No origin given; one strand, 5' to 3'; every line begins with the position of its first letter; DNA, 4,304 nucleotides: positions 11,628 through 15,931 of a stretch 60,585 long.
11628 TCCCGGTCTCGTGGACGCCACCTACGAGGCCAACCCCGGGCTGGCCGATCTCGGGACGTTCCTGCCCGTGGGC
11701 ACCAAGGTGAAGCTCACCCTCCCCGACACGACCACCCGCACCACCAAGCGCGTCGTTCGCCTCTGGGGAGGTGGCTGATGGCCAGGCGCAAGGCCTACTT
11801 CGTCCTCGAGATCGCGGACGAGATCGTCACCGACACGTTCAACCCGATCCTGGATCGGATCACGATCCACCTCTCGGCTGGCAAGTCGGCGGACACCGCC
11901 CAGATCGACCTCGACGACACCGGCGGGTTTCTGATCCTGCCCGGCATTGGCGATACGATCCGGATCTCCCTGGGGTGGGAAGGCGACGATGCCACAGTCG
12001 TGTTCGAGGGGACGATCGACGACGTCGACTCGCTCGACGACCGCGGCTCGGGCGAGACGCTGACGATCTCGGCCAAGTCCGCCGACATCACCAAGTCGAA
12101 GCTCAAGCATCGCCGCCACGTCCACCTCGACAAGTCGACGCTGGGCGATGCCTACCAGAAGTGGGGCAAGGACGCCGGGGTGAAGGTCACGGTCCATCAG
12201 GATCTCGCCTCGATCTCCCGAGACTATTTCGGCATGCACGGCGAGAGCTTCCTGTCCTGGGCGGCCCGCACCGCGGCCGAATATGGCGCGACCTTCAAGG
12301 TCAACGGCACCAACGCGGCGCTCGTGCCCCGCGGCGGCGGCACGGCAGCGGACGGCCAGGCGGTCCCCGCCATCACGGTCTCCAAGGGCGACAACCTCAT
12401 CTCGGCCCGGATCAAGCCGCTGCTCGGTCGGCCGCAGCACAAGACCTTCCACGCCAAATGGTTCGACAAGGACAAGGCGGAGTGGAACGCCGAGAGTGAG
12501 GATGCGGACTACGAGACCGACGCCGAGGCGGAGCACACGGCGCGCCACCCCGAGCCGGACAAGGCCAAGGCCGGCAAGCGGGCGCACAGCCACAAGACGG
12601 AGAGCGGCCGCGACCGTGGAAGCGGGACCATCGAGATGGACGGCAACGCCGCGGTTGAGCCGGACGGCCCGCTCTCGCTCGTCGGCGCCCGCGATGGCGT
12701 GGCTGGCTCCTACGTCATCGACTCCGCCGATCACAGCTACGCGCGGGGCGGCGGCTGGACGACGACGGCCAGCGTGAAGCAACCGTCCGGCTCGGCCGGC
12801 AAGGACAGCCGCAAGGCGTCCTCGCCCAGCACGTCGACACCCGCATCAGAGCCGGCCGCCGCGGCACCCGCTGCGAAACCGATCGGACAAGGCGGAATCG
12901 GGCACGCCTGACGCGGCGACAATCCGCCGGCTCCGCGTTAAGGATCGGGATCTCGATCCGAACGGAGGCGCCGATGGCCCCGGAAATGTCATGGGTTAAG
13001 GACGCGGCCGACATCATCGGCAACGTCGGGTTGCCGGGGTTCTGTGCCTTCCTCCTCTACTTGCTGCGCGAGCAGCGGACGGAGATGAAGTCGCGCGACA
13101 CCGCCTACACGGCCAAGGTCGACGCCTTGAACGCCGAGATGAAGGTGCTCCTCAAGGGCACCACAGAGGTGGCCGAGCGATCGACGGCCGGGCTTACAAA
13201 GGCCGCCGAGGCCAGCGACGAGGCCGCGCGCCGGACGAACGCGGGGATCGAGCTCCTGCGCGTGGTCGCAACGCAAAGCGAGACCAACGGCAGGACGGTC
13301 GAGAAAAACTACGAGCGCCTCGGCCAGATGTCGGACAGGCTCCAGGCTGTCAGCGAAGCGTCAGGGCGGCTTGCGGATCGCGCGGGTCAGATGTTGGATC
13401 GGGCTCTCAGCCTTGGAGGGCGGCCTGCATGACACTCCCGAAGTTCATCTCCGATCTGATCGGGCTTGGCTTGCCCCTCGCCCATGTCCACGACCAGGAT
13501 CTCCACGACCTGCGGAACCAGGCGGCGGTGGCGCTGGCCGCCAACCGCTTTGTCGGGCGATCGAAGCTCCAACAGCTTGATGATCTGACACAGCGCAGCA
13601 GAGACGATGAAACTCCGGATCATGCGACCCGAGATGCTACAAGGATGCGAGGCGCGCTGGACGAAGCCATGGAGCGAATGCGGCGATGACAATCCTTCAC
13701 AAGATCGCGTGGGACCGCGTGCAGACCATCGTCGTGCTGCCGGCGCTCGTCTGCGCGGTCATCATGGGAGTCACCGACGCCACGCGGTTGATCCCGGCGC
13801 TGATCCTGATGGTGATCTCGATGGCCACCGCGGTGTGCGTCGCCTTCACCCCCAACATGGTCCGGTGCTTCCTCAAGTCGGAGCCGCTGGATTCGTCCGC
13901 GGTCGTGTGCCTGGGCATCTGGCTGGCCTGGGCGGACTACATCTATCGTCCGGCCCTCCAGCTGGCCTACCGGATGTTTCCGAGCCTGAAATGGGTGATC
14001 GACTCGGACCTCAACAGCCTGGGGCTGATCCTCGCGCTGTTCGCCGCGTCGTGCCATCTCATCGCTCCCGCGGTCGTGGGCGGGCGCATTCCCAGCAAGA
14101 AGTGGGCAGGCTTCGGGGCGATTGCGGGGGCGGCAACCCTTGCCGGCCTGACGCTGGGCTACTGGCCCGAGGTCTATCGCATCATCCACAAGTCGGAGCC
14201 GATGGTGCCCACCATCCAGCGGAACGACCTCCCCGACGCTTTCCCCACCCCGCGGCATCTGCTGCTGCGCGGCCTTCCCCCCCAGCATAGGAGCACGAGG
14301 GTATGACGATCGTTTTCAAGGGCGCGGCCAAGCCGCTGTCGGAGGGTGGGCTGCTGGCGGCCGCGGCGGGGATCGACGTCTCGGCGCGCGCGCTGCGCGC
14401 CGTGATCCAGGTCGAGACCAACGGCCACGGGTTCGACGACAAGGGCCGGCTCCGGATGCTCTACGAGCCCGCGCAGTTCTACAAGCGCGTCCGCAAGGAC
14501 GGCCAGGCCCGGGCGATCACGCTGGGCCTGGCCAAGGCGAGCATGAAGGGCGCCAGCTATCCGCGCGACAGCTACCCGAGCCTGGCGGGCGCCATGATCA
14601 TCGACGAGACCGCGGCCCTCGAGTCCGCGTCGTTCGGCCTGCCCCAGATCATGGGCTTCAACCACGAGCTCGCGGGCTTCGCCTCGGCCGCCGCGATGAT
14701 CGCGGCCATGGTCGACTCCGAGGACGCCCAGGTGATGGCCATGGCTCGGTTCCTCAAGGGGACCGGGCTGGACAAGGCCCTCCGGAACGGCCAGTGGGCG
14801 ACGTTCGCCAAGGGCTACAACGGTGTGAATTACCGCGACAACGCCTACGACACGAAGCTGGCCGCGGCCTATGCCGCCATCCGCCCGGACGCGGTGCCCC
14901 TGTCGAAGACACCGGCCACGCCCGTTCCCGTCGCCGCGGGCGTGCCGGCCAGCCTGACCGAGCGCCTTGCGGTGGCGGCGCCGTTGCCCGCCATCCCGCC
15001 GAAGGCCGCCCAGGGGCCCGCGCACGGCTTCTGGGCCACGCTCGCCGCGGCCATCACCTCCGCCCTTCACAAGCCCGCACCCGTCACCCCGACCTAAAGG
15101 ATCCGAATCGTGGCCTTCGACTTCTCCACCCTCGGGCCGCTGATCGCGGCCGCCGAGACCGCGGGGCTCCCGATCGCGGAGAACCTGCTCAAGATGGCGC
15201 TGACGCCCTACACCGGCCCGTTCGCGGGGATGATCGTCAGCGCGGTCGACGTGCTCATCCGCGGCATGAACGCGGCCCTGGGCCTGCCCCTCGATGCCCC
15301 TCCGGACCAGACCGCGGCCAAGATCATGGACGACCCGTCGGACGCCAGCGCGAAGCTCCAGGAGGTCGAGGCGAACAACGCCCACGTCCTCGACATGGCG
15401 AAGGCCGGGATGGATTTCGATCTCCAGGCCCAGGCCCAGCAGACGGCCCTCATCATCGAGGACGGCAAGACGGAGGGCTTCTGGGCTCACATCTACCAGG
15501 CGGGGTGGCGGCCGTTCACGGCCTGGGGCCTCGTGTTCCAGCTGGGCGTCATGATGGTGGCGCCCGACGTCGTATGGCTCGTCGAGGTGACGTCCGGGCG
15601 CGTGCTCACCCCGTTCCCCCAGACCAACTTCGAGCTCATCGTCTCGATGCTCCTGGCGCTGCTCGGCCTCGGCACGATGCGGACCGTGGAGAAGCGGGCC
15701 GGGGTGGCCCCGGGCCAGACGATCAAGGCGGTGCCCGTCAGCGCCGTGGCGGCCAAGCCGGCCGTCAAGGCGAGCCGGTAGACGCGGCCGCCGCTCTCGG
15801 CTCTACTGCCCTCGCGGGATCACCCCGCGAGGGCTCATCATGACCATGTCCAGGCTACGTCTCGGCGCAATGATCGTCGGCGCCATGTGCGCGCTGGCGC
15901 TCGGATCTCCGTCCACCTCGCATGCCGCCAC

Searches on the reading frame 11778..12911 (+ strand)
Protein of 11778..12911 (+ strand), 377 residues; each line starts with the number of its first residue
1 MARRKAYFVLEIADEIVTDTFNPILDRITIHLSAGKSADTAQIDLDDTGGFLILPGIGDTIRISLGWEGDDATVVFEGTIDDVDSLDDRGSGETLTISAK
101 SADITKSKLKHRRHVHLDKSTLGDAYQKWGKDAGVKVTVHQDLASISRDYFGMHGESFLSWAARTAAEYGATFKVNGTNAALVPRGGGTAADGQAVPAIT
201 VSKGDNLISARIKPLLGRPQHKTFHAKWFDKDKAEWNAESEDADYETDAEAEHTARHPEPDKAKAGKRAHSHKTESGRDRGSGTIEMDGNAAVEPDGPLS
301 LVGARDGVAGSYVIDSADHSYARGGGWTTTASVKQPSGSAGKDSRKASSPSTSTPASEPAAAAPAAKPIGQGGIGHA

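Call 74: search_protein_families(library=phrogs, proteins=[window:11778-12911:+], max_evalue=0.0001)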
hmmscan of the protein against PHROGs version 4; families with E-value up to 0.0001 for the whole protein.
window:11778-12911:+ (377 aa): 3 families
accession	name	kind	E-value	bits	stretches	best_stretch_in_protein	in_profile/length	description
phrog_52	-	tail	1.8e-52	180.1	1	3-365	191-544/677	tail protein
phrog_4456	-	unknown function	3.1e-11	44.1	1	5-113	18-122/126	-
phrog_196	-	tail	3.4e-05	23.6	0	57-109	148-201/536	baseplate hub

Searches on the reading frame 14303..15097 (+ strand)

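Call 74: search_protein_families(library=phrogs, proteins=[window:14303-15097:+], max_evalue=0.0001)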
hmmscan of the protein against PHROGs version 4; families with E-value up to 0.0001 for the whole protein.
window:14303-15097:+ (264 aa): 2 families
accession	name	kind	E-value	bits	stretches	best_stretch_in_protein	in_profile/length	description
phrog_1224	-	head and packaging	1.6e-65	223.1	1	7-197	69-264/438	endolysin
phrog_2860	-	head and packaging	2.8e-46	158.8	1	12-192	3-185/189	endolysin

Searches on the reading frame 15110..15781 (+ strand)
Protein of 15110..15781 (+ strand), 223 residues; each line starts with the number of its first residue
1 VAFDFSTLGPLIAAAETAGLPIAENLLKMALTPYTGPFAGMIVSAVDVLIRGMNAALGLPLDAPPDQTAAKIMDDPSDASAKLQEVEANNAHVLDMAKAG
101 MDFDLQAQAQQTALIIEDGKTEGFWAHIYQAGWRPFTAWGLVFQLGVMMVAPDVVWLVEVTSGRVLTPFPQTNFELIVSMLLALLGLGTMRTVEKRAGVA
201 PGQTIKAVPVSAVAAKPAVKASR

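Call 74: search_protein_families(library=phrogs, proteins=[window:15110-15781:+], max_evalue=0.0001)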
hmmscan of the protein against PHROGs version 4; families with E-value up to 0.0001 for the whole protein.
window:15110-15781:+ (223 aa): 1 family
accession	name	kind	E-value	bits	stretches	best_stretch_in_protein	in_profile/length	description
phrog_3427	-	lysis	3.5e-11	44.3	1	94-199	41-138/141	holin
